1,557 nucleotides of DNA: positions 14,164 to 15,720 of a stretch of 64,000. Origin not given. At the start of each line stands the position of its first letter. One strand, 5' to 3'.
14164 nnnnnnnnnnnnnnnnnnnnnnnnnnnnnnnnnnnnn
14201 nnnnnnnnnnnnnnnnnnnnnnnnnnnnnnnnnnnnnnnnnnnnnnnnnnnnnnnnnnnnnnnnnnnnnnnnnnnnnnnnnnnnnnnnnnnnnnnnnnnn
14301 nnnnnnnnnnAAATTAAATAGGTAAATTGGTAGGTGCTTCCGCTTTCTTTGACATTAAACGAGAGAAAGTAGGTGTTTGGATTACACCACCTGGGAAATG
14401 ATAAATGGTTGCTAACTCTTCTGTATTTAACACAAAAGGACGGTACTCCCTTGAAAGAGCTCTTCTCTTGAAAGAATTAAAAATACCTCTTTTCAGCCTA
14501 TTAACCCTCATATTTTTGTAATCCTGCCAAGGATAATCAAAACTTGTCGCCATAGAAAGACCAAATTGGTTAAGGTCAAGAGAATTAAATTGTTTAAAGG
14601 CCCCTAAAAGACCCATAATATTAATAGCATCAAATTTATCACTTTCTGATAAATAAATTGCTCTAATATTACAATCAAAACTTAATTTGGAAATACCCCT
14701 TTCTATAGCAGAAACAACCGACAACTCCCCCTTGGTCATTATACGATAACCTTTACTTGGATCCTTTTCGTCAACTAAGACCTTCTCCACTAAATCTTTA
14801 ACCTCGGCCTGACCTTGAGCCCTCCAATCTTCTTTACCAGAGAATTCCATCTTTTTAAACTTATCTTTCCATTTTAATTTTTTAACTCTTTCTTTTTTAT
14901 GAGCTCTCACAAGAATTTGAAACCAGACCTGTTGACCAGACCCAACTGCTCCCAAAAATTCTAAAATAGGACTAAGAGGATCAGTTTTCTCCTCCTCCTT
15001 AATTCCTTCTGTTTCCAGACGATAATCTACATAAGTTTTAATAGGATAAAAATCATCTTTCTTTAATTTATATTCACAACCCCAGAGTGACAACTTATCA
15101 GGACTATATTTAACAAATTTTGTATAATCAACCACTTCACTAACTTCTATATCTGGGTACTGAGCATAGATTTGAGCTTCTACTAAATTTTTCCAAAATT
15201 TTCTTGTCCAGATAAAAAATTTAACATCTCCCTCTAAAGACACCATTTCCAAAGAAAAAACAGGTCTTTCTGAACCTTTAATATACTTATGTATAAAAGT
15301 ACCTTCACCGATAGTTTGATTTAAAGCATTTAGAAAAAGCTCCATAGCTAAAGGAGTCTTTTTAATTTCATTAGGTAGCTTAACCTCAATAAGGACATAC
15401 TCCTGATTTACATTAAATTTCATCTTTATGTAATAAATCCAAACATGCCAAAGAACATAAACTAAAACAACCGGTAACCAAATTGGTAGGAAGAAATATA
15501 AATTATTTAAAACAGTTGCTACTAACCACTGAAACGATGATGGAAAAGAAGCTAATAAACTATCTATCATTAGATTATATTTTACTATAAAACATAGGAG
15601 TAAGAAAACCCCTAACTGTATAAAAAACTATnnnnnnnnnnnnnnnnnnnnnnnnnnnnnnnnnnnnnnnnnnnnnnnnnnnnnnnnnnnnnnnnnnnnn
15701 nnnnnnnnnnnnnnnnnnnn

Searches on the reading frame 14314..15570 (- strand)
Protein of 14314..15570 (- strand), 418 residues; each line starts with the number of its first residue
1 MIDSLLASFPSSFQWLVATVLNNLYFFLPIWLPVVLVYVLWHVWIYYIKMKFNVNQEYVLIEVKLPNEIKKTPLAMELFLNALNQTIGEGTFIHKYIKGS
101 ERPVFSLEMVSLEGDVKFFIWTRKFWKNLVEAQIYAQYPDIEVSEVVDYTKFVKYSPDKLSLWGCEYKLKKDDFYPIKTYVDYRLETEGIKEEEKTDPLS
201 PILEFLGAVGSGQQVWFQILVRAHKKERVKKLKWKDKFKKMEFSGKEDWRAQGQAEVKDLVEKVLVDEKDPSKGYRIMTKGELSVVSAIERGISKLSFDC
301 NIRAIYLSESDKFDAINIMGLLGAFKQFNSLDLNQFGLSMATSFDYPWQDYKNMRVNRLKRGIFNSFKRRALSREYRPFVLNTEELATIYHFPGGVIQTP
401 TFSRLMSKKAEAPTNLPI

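Call 20: search_protein_families(library=pfam, proteins=[window:14314-15570:-], max_evalue=0.001)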
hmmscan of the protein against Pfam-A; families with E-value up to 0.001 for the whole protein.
window:14314-15570:- (418 aa): 0 families

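Call 47: find_homologous_proteins(query=window:14314-15570:-, max_evalue=0.001)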
Query window:14314-15570:- (418 aa): 4036 proteins with E <= 0.001 among 7306 candidates; the best 120 are listed.
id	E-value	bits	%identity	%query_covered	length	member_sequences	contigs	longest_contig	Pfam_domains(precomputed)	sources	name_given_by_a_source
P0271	6.8e-253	857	88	100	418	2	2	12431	PF26449.1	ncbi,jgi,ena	-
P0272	2.5e-243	825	85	100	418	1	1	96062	PF26449.1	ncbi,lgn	-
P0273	3.0e-243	825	85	100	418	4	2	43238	PF26449.1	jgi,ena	-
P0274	3.9e-241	818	84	100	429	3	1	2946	PF26449.1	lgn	-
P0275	4.8e-241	818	85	100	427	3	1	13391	PF26449.1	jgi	-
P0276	4.8e-241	818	85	100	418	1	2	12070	PF26449.1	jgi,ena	-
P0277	5.8e-238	808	83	100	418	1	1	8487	PF26449.1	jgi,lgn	-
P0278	3.5e-237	805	84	100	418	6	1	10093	PF26449.1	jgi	-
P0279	9.8e-237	804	83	100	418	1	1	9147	PF26449.1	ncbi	-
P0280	5.4e-231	785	80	100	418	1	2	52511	PF26449.1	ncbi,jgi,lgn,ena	-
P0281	3.2e-229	779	80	100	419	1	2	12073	PF26449.1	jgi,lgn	-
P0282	1.2e-228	777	80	100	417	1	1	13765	PF26449.1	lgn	-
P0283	1.1e-222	757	78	100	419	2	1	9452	PF26449.1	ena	-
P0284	8.3e-213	725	75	100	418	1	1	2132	PF26449.1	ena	-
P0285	6.4e-201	686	71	100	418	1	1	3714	PF26449.1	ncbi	-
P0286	1.2e-198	678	69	100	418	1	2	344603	PF26449.1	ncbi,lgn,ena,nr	ncbi:MAG: hypothetical protein KAV41_01225 [Candidatus Pacebacteria bacterium]|nr:hypothetical prote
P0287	1.0e-191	655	68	100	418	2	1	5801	PF26449.1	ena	-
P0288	3.2e-190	650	67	100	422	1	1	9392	PF26449.1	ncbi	ncbi:MAG: hypothetical protein ABIG87_03085 [Patescibacteria group bacterium]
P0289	7.0e-190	649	67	100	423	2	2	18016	PF26449.1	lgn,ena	-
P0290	1.6e-187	642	68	100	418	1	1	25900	PF26449.1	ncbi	ncbi:MAG: hypothetical protein V1851_01990 [Patescibacteria group bacterium]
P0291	3.4e-178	611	63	98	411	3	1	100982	PF26449.1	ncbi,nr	ncbi:MAG: hypothetical protein KAJ58_01210 [Candidatus Pacebacteria bacterium]|nr:hypothetical prote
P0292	5.9e-177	607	63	100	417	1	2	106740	PF26449.1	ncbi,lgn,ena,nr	ncbi:MAG: hypothetical protein KAS02_01205 [Candidatus Pacebacteria bacterium]|nr:hypothetical prote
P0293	8.4e-177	606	63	100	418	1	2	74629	PF26449.1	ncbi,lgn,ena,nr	ncbi:MAG: hypothetical protein KAR54_00915 [Candidatus Pacebacteria bacterium]|nr:hypothetical prote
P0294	3.6e-176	604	62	100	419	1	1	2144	PF26449.1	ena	-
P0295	6.8e-172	590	61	100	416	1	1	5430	PF26449.1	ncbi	-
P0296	3.4e-170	584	60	100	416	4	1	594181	PF26449.1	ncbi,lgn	-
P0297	5.9e-170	584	59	100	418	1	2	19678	PF26449.1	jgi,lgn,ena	-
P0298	1.5e-169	582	59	100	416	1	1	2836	PF26449.1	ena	-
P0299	4.7e-169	581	59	100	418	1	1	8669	PF26449.1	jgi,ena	-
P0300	1.1e-168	580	61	100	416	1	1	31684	PF26449.1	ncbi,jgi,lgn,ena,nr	ncbi:hypothetical protein KKH36_02405 [Patescibacteria group bacterium]|nr:hypothetical protein [Pat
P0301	2.7e-166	572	59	100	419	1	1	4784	PF26449.1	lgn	-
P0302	8.0e-161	554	57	100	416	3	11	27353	PF26449.1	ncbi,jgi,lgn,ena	-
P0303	3.0e-147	509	57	96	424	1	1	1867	PF26449.1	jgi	-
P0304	1.3e-146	507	54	100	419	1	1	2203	PF26449.1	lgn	-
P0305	6.2e-142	491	54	100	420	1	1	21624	PF26449.1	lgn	-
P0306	1.7e-141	490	59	87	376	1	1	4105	PF26449.1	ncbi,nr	ncbi:hypothetical protein KJ603_02195, partial [Patescibacteria group bacterium]|nr:hypothetical pro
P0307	1.5e-140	487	55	100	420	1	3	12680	PF26449.1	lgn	-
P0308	1.2e-136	474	52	100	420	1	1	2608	PF26449.1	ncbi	-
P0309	2.7e-136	473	53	100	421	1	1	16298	PF26449.1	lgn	-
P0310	4.2e-135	469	54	100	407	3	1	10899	PF26449.1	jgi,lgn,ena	-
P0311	2.0e-134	467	52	100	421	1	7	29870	PF26449.1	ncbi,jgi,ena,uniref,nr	ncbi:hypothetical protein A2996_02625 [Candidatus Campbellbacteria bacterium RIFCSPLOWO2_01_FULL_34_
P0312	3.5e-134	466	53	100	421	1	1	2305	PF26449.1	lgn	-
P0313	3.5e-134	466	50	100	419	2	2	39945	PF26449.1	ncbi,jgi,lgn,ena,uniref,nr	ncbi:hypothetical protein A2442_03355 [Candidatus Campbellbacteria bacterium RIFOXYC2_FULL_35_25]|un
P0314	4.4e-134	465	51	100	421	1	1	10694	PF26449.1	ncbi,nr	ncbi:MAG: hypothetical protein PHX25_03440 [Candidatus Pacebacteria bacterium]|nr:hypothetical prote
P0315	6.9e-134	465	52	100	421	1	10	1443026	PF26449.1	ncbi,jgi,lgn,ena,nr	ncbi:TPA: hypothetical protein DCZ46_02945 [Candidatus Campbellbacteria bacterium]|nr:MAG: protein o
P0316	3.8e-133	462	52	100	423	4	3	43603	PF26449.1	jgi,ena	-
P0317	6.3e-133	462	52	100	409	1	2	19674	PF26449.1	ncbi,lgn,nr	ncbi:hypothetical protein KKG48_02200 [Patescibacteria group bacterium]|nr:hypothetical protein [Pat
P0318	1.2e-132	461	52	100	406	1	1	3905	PF26449.1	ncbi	-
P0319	1.6e-132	460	71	65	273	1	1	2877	PF26449.1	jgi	-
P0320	4.8e-132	459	52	100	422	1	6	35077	PF26449.1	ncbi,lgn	-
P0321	1.8e-131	457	49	97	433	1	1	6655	PF26449.1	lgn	-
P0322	2.1e-131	457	50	100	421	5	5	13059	PF26449.1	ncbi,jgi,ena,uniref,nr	ncbi:hypothetical protein A3I18_00955 [Candidatus Campbellbacteria bacterium RIFCSPLOWO2_02_FULL_35_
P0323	4.7e-131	455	52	100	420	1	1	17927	PF26449.1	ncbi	-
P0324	1.5e-130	454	53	93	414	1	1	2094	PF26449.1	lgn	-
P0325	1.6e-130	454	63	74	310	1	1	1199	PF26449.1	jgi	-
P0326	3.4e-130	453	49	100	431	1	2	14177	PF26449.1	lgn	-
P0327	6.5e-130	452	52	100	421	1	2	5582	PF26449.1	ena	-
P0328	1.8e-129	450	50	95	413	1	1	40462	PF26449.1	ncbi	-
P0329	6.5e-129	448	52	99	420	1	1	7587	PF26449.1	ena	-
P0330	4.4e-128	446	49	100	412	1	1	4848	PF26449.1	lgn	-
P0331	1.4e-127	444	52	96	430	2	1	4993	PF26449.1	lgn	-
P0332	2.6e-127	443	51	95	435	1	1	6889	PF26449.1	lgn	-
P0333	5.6e-127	442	51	100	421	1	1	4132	PF26449.1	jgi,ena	-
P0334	9.1e-127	441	50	100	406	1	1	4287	PF26449.1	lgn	-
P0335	2.9e-126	440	51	94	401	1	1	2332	PF26449.1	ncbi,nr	ncbi:hypothetical protein KKC45_03980, partial [Patescibacteria group bacterium]|nr:hypothetical pro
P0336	3.9e-126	439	49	99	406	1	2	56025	PF26449.1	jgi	jgi:hypothetical protein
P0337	3.5e-125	436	50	95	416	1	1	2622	PF26449.1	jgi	-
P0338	4.7e-125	436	53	96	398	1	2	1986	PF26449.1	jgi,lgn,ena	-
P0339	1.2e-124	434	50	100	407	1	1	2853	PF26449.1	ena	-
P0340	1.5e-124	434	50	96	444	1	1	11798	PF26449.1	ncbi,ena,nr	ncbi:MAG: hypothetical protein ISR98_00695 [Parcubacteria group bacterium]|nr:hypothetical protein [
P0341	6.2e-124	432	50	97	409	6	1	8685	PF26449.1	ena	-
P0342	2.9e-123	430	50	99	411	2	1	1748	PF26449.1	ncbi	-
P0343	4.4e-123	429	51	93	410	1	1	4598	PF26449.1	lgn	-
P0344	5.7e-123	429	49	96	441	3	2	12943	PF26449.1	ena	-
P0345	1.4e-121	424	48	100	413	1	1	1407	PF26449.1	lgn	-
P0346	1.5e-121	424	47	100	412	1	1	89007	PF26449.1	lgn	-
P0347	1.0e-120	421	49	97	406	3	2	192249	PF26449.1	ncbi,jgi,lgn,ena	ncbi:MAG: hypothetical protein WC849_00340 [Candidatus Paceibacterota bacterium]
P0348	1.6e-120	421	50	97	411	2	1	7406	PF26449.1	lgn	-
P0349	1.7e-120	421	49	97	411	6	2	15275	PF26449.1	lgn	-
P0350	1.7e-120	421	49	100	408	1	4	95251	PF26449.1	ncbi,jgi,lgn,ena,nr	ncbi:hypothetical protein KJ991_02690 [Patescibacteria group bacterium]|nr:hypothetical protein [Pat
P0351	2.8e-120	420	46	100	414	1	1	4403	PF26449.1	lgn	-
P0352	5.2e-120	419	48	94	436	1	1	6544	PF26449.1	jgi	-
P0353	5.3e-120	419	49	100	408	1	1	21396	PF26449.1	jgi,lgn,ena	-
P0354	5.6e-120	419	47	100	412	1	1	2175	PF26449.1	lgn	-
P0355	1.2e-119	418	50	95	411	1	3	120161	PF26449.1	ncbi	-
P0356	2.5e-119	417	48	96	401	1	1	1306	PF26449.1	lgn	-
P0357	2.5e-119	417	50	93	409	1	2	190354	PF26449.1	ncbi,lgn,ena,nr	ncbi:MAG: hypothetical protein Athens071416_76 [Parcubacteria group bacterium Athens0714_16]|nr:MAG:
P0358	3.5e-119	416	52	93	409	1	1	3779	PF26449.1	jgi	-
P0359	7.6e-119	415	48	96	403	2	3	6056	PF26449.1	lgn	-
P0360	9.0e-119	415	48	95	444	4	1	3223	PF26449.1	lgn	-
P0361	9.7e-119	415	47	96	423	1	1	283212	PF26449.1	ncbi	-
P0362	1.3e-118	414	49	95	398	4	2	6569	PF26449.1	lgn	-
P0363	1.5e-118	414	48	97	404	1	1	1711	PF26449.1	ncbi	-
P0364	1.8e-118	414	48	96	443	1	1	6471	PF26449.1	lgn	-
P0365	1.9e-118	414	48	90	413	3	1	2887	PF26449.1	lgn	-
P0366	2.0e-118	414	51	93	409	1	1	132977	PF26449.1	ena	-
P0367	2.9e-118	413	50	93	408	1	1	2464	PF26449.1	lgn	-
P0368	2.9e-118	413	50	93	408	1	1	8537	PF26449.1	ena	-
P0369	3.1e-118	413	46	98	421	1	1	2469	PF26449.1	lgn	-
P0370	3.7e-118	413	46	100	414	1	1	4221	PF26449.1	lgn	-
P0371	5.7e-118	412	46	100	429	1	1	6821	PF26449.1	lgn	-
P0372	8.8e-118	412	47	95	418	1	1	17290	PF26449.1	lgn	-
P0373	9.1e-118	412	50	93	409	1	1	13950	PF26449.1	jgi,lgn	-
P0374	1.0e-117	412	50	96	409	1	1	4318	PF26449.1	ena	-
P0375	1.1e-117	411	47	99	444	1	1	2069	PF26449.1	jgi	-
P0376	1.3e-117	411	49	95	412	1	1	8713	PF26449.1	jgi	-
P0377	1.4e-117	411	48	95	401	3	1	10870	PF26449.1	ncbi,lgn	-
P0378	2.0e-117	411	48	96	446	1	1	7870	PF26449.1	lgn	-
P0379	2.4e-117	410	49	95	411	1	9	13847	PF26449.1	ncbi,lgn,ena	-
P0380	2.5e-117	410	50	93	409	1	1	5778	PF26449.1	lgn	-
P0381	3.0e-117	410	47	100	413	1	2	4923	PF26449.1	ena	-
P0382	3.1e-117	410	46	96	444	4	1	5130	PF26449.1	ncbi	-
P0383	4.0e-117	410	47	100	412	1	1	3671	PF26449.1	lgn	-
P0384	4.2e-117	410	49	97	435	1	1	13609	PF26449.1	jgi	jgi:hypothetical protein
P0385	4.7e-117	409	50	93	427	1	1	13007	PF26449.1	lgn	-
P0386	8.1e-117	409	48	98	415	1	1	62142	PF26449.1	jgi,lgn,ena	-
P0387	8.6e-117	409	48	100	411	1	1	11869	PF26449.1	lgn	-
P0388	8.7e-117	409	49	97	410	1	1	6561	PF26449.1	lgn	-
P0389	1.2e-116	408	47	97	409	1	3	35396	PF26449.1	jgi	-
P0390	1.4e-116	408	47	100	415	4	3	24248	PF26449.1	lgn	-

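Call 49: find_encoding_contigs(protein=window:14314-15570:-, flank=6000, max_places=3)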
Protein window:14314-15570:- (418 aa): 1 contig read that carries it; 1 place shown.
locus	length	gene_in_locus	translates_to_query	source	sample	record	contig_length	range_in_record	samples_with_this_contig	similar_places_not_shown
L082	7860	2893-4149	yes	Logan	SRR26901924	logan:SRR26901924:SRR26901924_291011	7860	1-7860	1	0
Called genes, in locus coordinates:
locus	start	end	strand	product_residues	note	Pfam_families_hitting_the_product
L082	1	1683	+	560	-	?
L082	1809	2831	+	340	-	PF04545:Sigma70_r4, PF05066:HARE-HTH (faint)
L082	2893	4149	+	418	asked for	PF26449:DUF8128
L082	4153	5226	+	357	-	PF02618:YceG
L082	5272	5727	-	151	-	PF00011:HSP20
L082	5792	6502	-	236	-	PF13367:PrsW-protease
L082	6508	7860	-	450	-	?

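Call 57: find_encoding_contigs(protein=P0296, flank=6000, max_places=2)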
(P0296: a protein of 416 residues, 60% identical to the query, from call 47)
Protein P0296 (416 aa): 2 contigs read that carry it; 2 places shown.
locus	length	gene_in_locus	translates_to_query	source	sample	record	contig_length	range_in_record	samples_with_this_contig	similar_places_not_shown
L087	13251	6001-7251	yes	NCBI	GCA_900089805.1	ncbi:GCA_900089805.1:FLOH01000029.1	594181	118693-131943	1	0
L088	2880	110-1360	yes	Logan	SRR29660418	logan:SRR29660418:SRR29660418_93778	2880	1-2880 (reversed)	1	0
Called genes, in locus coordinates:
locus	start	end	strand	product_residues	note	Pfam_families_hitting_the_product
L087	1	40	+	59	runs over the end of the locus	-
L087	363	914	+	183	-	-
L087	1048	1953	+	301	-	PF03372:Exo_endo_phos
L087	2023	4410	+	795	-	PF00133:tRNA-synt_1, PF09334:tRNA-synt_1g, PF13603:tRNA-synt_1_2, PF00133:tRNA-synt_1, PF08264:Anticodon_1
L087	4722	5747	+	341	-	PF04545:Sigma70_r4, PF05066:HARE-HTH (faint)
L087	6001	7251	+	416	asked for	PF26449:DUF8128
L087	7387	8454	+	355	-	PF02618:YceG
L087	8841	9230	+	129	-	PF07889:DUF1664 (weak)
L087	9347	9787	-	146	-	PF00011:HSP20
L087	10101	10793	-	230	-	PF13367:PrsW-protease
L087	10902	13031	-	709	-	PF00133:tRNA-synt_1, PF09334:tRNA-synt_1g (weak), PF13603:tRNA-synt_1_2 (faint), PF09334:tRNA-synt_1g, PF08264:Anticodon_1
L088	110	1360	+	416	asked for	PF26449:DUF8128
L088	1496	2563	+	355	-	PF02618:YceG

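Call 66: predict_structure(alignment_id=A3)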
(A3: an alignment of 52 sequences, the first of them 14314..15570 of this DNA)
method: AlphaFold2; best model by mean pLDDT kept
length: 418 residues; sequences in the alignment: 52
mean_pLDDT: 82.2   pTM: 0.78
mean pLDDT of the five models: 82.2, 81.4, 80.5, 80.3, 80.0
residues with pLDDT >= 90: 129; 70-90: 216; 50-70: 55; < 50: 18
segments of 3 or more residues with pLDDT < 50: 396-409
pLDDT, mean of each block of 10 residues (from residue 1): 82 87 90 91 89 90 80 83 81 80 93 91 93 88 91 87 92 89 76 75 89 94 75 60 65 86 68 72 86 90 93 89 90 88 79 85 90 78 93 60 41 52
secondary structure, 60 per line:
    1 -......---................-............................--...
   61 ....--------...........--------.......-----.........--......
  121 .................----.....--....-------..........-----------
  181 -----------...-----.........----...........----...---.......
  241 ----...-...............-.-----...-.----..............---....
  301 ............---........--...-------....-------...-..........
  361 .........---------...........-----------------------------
elements in order: H2-7 H11-26 H28-55 E58-64 H73-83 H92-98 E104-112 E115-123 H124-137 E142-146 H149-152 E160-169 H200-208 E213-223 E228-230 H234-240 E245-247 H249-263 H280-293 E297-309 H316-323 E336-339 H351-369 E379-382 H383-389

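Call 75: search_solved_structures(query=A3, max_evalue=10, show_alignments=3)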
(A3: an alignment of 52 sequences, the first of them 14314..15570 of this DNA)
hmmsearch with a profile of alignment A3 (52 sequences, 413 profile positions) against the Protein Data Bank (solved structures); distinct sequences matched with E-value up to 10: 0.

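Call 80: fold_search(model_id=the predicted structure, library=pdb)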
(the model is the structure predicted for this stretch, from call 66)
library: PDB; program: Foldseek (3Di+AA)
matches with E <= 10: 485; with E <= 0.001: 3
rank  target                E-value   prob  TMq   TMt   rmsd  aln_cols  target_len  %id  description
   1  8rtb_B                8.0e-04  0.99  0.34  0.24   8.9       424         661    7  Extended inner membrane complex (IMC) protomer structure (TrwM/VirB3-TrwK/VirB4-TrwI/VirB6-TrwG/VirB8-TrwE/VirB10) fro (released 2024-06-19)
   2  8rtd_h                9.0e-04  0.99  0.35  0.32   9.1       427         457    7  Stalk-Arches-IMC structure from the fully-assembled R388 type IV secretion system determined by cryo-EM. (released 2024-06-19)
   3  8rtd_g                9.5e-04  0.99  0.34  0.20   9.9       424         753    8  Stalk-Arches-IMC structure from the fully-assembled R388 type IV secretion system determined by cryo-EM. (released 2024-06-19)
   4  8rtb_A                1.1e-03  0.99  0.33  0.20  10.5       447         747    7  Extended inner membrane complex (IMC) protomer structure (TrwM/VirB3-TrwK/VirB4-TrwI/VirB6-TrwG/VirB8-TrwE/VirB10) fro (released 2024-06-19)
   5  8rtd_O                1.1e-03  0.99  0.33  0.19  10.5       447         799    7  Stalk-Arches-IMC structure from the fully-assembled R388 type IV secretion system determined by cryo-EM. (released 2024-06-19)
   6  8rtd_T                1.1e-03  0.99  0.33  0.19  10.4       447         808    7  Stalk-Arches-IMC structure from the fully-assembled R388 type IV secretion system determined by cryo-EM. (released 2024-06-19)
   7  7o43_A                1.4e-03  0.99  0.33  0.20  10.3       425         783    8  TrwK/VirB4unbound dimer complex from R388 type IV secretion system determined by cryo-EM. (released 2022-06-22)
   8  8rtd_V                2.3e-03  0.96  0.33  0.22   9.0       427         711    7  Stalk-Arches-IMC structure from the fully-assembled R388 type IV secretion system determined by cryo-EM. (released 2024-06-19)
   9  8rtd_P                2.4e-03  0.96  0.33  0.21   8.9       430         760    7  Stalk-Arches-IMC structure from the fully-assembled R388 type IV secretion system determined by cryo-EM. (released 2024-06-19)
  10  7o43_B                4.3e-03  0.99  0.36  0.21   9.0       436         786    7  TrwK/VirB4unbound dimer complex from R388 type IV secretion system determined by cryo-EM. (released 2022-06-22)
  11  7o41_B                9.9e-03  0.92  0.33  0.22  10.5       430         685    8  Hexameric composite model of the Inner Membrane Complex (IMC) with the Arches from the fully-assembled R388 type IV se (released 2022-06-22)
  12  2y3r_A                3.0e-02  0.66  0.23  0.20  10.7       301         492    7  Structure of the tirandamycin-bound FAD-dependent tirandamycin oxidase TamL in P21 space group (released 2011-06-29)
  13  4pzf_D                3.4e-02  0.30  0.17  0.15  14.1       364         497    7  Berberine bridge enzyme G164A variant, a reticuline dehydrogenase (released 2014-04-23)
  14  4pzf_B                4.7e-02  0.28  0.20  0.18  13.5       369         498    8  Berberine bridge enzyme G164A variant, a reticuline dehydrogenase (released 2014-04-23)
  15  2bvf_A                5.6e-02  0.54  0.25  0.23  14.2       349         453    9  Crystal structure of 6-hydoxy-D-nicotine oxidase from Arthrobacter nicotinovorans. Crystal Form 3 (P1) (released 2005-08-17)
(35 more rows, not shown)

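Call 90: find_encoding_contigs(protein=P0315, flank=7000, max_places=1)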
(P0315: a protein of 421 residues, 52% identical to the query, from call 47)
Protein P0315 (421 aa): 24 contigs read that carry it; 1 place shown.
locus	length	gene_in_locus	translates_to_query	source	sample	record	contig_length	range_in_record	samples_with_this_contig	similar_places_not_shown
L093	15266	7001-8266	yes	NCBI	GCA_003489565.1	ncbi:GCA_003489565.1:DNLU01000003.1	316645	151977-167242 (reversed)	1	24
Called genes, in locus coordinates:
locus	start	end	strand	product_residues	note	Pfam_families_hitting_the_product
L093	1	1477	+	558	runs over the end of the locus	PF03023:MurJ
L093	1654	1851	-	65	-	-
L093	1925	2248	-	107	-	-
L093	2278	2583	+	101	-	PF01022:HTH_5 (weak), PF13412:HTH_24 (weak)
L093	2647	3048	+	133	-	-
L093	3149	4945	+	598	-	PF00009:GTP_EFTU, PF22042:EF-G_D2 (weak), PF14492:EFG_III, PF00679:EFG_C, PF06421:LepA_C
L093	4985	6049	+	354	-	PF04545:Sigma70_r4, PF05066:HARE-HTH (faint)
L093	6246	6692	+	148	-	-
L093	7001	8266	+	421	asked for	PF26449:DUF8128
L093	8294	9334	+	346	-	PF02618:YceG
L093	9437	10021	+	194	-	PF01195:Pept_tRNA_hydro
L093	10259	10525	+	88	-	-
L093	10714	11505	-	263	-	-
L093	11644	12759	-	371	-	PF21710:Spt6_S1 (faint), PF00575:S1, PF21543:CvfB_2nd (faint), PF24685:OB_RRP5_4th (faint), PF23459:S1_RRP5 (faint), PF00575:S1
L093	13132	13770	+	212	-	PF13483:Lactamase_B_3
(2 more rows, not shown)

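Call 95: search_protein_families(library=padloc, proteins=[window:14314-15570:-], max_evalue=0.01)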
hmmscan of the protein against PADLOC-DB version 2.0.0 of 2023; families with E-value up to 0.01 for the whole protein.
window:14314-15570:- (418 aa): 0 families

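Call 96: search_protein_families(library=phrogs, proteins=[window:14314-15570:-], max_evalue=0.001)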
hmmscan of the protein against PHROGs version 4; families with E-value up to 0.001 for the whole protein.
window:14314-15570:- (418 aa): 1 family
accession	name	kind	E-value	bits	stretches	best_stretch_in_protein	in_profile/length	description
phrog_5156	-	unknown function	2.1e-10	40.3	1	94-405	68-366/824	-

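Call 99: search_protein_families(library=ncbifam, proteins=[window:14314-15570:-], max_evalue=0.01)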
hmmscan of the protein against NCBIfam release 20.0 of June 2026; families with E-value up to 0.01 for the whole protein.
window:14314-15570:- (418 aa): 0 families
